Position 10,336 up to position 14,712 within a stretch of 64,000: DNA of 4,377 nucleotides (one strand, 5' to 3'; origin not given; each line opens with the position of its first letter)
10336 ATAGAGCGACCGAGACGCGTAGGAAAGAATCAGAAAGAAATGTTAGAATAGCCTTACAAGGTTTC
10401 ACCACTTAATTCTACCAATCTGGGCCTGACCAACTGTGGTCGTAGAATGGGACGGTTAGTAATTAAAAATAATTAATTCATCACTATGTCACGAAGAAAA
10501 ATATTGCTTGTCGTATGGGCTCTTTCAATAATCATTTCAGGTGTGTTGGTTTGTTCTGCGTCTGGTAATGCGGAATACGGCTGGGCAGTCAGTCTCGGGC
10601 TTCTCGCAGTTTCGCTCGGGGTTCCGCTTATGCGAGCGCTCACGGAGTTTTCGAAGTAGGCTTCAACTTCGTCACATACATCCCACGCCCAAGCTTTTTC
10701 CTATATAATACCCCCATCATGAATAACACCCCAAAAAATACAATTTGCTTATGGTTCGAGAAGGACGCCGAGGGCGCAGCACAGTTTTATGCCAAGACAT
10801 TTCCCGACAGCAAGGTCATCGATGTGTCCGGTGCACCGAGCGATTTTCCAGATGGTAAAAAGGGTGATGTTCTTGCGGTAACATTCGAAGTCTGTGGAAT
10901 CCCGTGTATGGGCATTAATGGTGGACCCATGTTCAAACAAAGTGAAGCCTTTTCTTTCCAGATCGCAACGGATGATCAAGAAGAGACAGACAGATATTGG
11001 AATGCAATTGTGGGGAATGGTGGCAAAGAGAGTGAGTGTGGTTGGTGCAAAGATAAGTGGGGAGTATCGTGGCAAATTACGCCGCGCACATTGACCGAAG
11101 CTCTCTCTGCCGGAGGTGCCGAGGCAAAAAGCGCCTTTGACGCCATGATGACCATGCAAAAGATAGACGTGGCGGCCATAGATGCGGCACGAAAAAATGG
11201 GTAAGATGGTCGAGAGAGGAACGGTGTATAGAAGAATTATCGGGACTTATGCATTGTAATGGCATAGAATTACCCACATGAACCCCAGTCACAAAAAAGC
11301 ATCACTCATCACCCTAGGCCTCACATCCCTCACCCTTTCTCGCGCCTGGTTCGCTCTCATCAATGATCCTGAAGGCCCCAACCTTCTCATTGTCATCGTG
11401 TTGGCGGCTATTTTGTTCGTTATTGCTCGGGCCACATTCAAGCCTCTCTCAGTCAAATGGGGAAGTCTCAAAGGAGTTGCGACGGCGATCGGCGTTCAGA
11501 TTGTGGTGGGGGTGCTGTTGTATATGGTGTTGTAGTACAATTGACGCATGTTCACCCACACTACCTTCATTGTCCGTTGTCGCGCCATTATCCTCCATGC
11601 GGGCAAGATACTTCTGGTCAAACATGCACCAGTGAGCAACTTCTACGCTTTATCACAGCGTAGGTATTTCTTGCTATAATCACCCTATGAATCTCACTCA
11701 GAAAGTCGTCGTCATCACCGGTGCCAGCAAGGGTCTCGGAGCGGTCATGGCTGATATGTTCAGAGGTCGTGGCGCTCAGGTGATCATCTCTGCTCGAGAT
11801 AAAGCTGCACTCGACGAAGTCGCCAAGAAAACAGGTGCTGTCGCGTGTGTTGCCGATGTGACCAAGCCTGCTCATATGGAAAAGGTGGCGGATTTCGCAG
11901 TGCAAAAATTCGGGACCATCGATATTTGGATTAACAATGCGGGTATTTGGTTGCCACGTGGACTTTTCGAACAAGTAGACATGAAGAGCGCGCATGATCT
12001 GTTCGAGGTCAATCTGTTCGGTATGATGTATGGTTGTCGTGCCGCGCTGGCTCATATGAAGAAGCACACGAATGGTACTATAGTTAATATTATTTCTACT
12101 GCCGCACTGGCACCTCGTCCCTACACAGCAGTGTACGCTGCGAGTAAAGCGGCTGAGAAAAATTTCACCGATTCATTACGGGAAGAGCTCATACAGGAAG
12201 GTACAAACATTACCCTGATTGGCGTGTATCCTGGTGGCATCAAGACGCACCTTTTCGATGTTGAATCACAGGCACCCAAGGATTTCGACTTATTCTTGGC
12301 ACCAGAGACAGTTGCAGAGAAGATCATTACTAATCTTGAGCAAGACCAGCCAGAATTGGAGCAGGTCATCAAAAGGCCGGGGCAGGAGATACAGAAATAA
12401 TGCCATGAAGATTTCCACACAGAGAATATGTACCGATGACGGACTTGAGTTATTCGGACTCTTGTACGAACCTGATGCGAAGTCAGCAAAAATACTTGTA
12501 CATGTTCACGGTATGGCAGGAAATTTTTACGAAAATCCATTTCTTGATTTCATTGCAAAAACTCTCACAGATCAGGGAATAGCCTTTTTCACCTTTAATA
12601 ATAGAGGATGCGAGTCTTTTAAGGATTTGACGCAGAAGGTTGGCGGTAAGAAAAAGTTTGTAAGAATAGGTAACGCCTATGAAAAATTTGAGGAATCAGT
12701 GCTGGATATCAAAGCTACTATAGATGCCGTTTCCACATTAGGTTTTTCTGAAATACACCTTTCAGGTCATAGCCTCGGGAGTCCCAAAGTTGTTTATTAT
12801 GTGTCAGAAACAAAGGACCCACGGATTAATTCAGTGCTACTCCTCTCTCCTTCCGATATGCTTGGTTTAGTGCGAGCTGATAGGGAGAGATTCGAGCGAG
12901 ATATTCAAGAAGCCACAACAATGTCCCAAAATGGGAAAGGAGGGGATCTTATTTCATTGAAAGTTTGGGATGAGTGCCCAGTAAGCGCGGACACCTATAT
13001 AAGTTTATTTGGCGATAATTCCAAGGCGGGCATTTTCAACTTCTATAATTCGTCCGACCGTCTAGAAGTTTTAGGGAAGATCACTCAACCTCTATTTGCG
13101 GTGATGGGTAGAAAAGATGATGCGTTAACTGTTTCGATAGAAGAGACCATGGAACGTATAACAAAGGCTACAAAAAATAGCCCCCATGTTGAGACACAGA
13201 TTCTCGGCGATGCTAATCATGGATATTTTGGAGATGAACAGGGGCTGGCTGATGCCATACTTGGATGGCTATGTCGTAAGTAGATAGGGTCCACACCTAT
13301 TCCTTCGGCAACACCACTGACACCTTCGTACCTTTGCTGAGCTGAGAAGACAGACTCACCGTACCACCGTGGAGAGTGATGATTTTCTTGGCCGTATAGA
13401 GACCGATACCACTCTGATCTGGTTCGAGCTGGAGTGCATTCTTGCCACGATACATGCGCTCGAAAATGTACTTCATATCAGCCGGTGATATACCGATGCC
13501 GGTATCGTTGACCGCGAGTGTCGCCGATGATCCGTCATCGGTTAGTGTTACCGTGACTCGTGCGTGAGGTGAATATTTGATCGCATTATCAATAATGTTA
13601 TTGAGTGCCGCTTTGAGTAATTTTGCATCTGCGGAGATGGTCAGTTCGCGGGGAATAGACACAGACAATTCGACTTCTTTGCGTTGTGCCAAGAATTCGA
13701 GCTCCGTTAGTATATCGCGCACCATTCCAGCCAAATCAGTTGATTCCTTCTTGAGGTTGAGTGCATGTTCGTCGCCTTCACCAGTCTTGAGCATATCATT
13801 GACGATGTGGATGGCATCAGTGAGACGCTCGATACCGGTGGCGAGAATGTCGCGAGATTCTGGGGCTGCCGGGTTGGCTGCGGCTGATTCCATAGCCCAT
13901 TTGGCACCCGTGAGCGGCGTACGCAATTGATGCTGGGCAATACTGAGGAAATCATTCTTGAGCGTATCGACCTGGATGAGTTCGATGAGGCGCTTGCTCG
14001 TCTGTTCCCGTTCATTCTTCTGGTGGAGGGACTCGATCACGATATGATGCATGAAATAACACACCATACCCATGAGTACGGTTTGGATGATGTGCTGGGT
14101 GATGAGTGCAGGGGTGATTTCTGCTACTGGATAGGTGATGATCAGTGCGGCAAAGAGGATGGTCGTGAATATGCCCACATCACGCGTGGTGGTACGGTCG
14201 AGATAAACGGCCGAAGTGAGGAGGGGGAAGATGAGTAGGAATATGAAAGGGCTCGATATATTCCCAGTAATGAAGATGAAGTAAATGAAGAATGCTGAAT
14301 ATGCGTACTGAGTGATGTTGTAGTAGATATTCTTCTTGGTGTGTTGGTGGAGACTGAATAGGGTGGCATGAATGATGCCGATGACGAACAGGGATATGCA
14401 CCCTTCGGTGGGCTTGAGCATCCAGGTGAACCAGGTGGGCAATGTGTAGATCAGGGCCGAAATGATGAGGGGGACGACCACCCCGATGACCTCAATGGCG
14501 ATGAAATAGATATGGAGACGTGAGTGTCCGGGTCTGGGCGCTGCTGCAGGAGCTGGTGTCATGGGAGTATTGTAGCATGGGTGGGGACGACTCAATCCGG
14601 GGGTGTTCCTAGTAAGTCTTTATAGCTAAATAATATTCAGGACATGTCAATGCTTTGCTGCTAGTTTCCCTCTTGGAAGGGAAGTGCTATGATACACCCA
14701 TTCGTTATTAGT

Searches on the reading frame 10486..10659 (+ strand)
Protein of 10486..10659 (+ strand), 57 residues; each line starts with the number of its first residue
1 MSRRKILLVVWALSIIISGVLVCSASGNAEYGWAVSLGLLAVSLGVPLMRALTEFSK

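Call 11: search_protein_families(library=pfam, proteins=[window:10486-10659:+], max_evalue=0.01)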
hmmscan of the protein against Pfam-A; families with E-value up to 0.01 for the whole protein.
window:10486-10659:+ (57 aa): 0 families

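Call 66: find_encoding_contigs(protein=window:10486-10659:+, flank=10000, max_places=10)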
Protein window:10486-10659:+ (57 aa): 1 contig read that carries it; 1 place shown.
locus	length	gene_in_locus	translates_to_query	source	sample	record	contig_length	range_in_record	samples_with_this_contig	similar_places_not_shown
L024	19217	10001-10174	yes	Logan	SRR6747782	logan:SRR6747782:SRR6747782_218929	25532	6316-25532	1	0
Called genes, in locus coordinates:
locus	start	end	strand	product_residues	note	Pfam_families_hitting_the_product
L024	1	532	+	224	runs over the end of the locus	-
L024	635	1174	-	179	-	-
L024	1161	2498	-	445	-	PF02195:ParB_N, PF01555:N6_N4_Mtase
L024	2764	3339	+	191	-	-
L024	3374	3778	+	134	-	PF01042:Ribonuc_L-PSP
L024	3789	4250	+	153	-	PF00383:dCMP_cyt_deam_1, PF14437:MafB19-deam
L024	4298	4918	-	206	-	-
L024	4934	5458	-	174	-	-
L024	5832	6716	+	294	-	PF18928:DUF5677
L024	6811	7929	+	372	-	-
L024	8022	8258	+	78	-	-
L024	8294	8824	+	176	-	PF13238:AAA_18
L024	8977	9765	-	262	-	-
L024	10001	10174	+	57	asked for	-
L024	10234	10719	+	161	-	PF06983:3-dmu-9_3-mt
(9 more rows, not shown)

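Call 81: search_protein_families(library=phrogs, proteins=[window:10486-10659:+], max_evalue=0.001)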
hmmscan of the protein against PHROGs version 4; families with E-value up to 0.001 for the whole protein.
window:10486-10659:+ (57 aa): 0 families

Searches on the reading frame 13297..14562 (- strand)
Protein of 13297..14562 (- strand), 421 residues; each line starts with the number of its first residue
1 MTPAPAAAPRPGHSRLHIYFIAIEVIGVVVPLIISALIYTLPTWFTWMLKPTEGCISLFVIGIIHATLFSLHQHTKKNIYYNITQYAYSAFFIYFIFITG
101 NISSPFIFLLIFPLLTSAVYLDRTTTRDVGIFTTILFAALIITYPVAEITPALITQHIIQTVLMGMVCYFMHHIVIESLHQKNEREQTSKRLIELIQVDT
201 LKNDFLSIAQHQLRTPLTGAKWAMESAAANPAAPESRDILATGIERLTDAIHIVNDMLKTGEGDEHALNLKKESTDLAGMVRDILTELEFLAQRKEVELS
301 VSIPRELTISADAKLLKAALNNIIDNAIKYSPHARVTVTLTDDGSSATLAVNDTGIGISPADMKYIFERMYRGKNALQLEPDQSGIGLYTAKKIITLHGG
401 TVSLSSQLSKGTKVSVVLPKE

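Call 49: find_homologous_proteins(query=window:13297-14562:-, max_evalue=1e-10)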
Query window:13297-14562:- (421 aa): 1897 proteins with E <= 1e-10 among 8000 candidates; the best 120 are listed.
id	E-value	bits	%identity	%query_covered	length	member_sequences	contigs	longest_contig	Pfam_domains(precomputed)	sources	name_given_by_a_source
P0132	1.9e-270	915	99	100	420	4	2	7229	PF02518.32,PF00512.32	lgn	-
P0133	1.0e-190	652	71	100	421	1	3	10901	PF02518.32,PF00512.32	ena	-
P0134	1.9e-188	645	69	99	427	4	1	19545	PF02518.32,PF00512.32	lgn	-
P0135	4.7e-184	630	68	99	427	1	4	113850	PF02518.32,PF00512.32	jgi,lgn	jgi:signal transduction histidine kinase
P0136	7.4e-184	630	69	97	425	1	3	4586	PF02518.32,PF00512.32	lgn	-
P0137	1.0e-165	570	62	98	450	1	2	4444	PF02518.32,PF00512.32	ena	-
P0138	1.6e-131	457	50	99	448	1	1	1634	PF02518.32,PF00512.32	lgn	-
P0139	1.7e-126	441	49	96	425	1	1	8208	PF02518.32,PF00512.32,PF13589.13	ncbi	-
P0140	3.0e-124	433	47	98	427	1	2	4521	PF02518.32,PF00512.32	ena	-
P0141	3.5e-124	433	49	97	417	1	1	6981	PF02518.32,PF00512.32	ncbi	-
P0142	4.5e-123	430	48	97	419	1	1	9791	PF02518.32,PF00512.32,PF13589.13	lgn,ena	-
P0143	8.0e-123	429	48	97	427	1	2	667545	PF02518.32,PF00512.32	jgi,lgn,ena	-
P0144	1.6e-122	428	49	96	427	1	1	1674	PF02518.32,PF00512.32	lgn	-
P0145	1.5e-121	425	49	95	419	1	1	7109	PF02518.32,PF00512.32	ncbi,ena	-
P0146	1.1e-120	422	47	97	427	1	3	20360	PF02518.32,PF00512.32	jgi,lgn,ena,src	-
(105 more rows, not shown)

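Call 50: find_encoding_contigs(protein=P0132, flank=10000, max_places=4)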
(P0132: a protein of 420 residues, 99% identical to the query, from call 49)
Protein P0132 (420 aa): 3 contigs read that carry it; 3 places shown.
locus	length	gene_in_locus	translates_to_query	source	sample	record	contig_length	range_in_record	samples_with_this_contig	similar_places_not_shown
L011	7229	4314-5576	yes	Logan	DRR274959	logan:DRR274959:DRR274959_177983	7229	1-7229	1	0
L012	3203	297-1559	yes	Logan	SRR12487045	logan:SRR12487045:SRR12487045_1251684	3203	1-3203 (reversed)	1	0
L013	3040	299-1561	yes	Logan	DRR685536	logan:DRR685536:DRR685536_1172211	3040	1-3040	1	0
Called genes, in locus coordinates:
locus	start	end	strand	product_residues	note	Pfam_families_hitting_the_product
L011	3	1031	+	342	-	?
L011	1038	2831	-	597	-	PF00664:ABC_membrane, PF00005:ABC_tran, PF02463:SMC_N (faint)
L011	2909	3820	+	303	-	PF02557:VanY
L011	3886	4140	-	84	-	PF02201:SWIB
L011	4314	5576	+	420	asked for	PF00512:HisKA (weak), PF02518:HATPase_c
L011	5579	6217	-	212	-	PF00657:Lipase_GDSL, PF13472:Lipase_GDSL_2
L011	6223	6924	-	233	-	PF00106:adh_short, PF08659:KR, PF13561:adh_short_C2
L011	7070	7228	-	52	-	?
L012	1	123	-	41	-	?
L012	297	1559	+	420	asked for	PF00512:HisKA (weak), PF02518:HATPase_c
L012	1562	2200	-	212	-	PF00657:Lipase_GDSL, PF13472:Lipase_GDSL_2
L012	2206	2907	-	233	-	PF00106:adh_short, PF08659:KR, PF13561:adh_short_C2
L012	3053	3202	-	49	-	?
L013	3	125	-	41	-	?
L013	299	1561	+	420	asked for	PF00512:HisKA (weak), PF02518:HATPase_c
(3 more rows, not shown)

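Call 51: find_encoding_contigs(protein=P0135, flank=10000, max_places=4)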
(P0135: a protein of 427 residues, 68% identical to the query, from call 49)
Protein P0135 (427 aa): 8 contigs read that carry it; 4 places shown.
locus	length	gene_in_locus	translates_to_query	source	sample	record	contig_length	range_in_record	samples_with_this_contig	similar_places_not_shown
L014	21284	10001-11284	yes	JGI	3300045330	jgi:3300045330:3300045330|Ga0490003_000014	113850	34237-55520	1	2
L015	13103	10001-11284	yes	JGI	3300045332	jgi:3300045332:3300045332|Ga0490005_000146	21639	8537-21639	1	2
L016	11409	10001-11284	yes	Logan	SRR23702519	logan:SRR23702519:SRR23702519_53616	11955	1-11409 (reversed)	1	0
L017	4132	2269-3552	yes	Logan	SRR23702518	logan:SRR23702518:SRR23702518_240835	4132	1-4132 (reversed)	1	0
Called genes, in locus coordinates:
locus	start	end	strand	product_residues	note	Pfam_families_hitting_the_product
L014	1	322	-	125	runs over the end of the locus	PF01641:SelR, PF08271:Zn_Ribbon_TF (faint), PF24046:At4g08330 (faint)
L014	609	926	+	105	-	PF03551:PadR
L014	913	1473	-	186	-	PF01625:PMSR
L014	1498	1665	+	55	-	-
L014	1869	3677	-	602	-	PF00578:AhpC-TSA, PF08534:Redoxin, PF13905:Thioredoxin_8, PF17991:Thioredoxin_10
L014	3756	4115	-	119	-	-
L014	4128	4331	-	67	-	PF12844:HTH_19, PF13560:HTH_31, PF01381:HTH_3, PF13413:HTH_25 (weak), PF13443:HTH_26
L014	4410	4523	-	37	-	-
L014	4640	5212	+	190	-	PF04542:Sigma70_r2, PF08281:Sigma70_r4_2, PF04545:Sigma70_r4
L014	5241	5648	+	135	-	-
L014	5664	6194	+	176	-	-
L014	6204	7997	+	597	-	PF25917:BSH_RND (weak), PF25973:BSH_CzcB, PF25954:Beta-barrel_RND_2 (weak), PF25990:Beta-barrel_YknX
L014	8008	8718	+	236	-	PF00005:ABC_tran, PF02463:SMC_N (faint)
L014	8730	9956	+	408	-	PF12704:MacB_PCD, PF02687:FtsX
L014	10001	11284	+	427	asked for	PF00512:HisKA, PF02518:HATPase_c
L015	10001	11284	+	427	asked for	PF00512:HisKA, PF02518:HATPase_c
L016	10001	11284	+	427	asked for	PF00512:HisKA, PF02518:HATPase_c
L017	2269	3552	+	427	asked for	PF00512:HisKA, PF02518:HATPase_c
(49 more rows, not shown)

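Call 52: find_encoding_contigs(protein=P0134, flank=10000, max_places=4)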
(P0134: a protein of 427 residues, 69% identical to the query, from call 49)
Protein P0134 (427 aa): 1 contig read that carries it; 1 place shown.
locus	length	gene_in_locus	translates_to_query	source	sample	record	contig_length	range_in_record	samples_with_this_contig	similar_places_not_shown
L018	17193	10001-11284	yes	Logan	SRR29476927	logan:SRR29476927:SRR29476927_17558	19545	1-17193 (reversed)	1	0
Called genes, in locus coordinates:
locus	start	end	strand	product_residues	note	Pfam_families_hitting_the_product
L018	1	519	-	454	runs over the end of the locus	PF01266:DAO (faint), PF07992:Pyr_redox_2, PF13738:Pyr_redox_3 (faint), PF00070:Pyr_redox (weak), PF22366:NDH2_C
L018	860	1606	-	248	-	PF02535:Zip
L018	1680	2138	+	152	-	-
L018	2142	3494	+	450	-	PF00963:Cohesin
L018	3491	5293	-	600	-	PF00664:ABC_membrane, PF02463:SMC_N (faint), PF00005:ABC_tran, PF13304:AAA_21 (faint)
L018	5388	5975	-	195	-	-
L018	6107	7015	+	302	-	PF02557:VanY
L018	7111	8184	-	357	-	PF02826:2-Hacid_dh_C (faint), PF07991:KARI_N, PF03807:F420_oxidored (weak), PF01450:KARI_C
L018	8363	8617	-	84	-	PF02201:SWIB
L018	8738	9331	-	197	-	PF04203:Sortase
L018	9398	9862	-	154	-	-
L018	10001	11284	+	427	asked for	PF00512:HisKA, PF02518:HATPase_c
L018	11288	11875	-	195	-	-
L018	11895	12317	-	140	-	PF08570:DUF1761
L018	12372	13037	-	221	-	PF13578:Methyltransf_24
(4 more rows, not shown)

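Call 76: find_encoding_contigs(protein=P0133, flank=10000, max_places=5)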
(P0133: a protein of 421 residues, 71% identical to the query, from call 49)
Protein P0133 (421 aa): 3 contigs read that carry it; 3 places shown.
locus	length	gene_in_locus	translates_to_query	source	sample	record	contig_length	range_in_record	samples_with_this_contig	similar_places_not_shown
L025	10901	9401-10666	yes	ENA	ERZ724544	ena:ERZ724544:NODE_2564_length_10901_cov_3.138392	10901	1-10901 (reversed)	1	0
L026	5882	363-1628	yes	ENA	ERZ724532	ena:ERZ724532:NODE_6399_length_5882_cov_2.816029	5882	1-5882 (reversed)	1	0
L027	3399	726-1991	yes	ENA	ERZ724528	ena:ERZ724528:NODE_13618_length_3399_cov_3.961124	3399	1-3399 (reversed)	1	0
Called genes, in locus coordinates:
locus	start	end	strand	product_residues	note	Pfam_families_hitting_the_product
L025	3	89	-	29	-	?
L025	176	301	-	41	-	-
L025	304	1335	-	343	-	PF00044:Gp_dh_N, PF02800:Gp_dh_C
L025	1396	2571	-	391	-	PF01180:DHO_dh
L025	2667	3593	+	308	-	-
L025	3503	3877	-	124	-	-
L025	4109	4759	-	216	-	-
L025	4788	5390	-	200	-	PF00717:Peptidase_S24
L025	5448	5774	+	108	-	-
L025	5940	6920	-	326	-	-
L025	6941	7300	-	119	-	PF00903:Glyoxalase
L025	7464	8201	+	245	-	-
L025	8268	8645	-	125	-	PF09685:MamF_MmsF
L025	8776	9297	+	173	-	PF01931:NTPase_I-T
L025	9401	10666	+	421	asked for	PF00512:HisKA, PF02518:HATPase_c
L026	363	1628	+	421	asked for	PF00512:HisKA, PF02518:HATPase_c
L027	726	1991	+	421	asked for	PF00512:HisKA, PF02518:HATPase_c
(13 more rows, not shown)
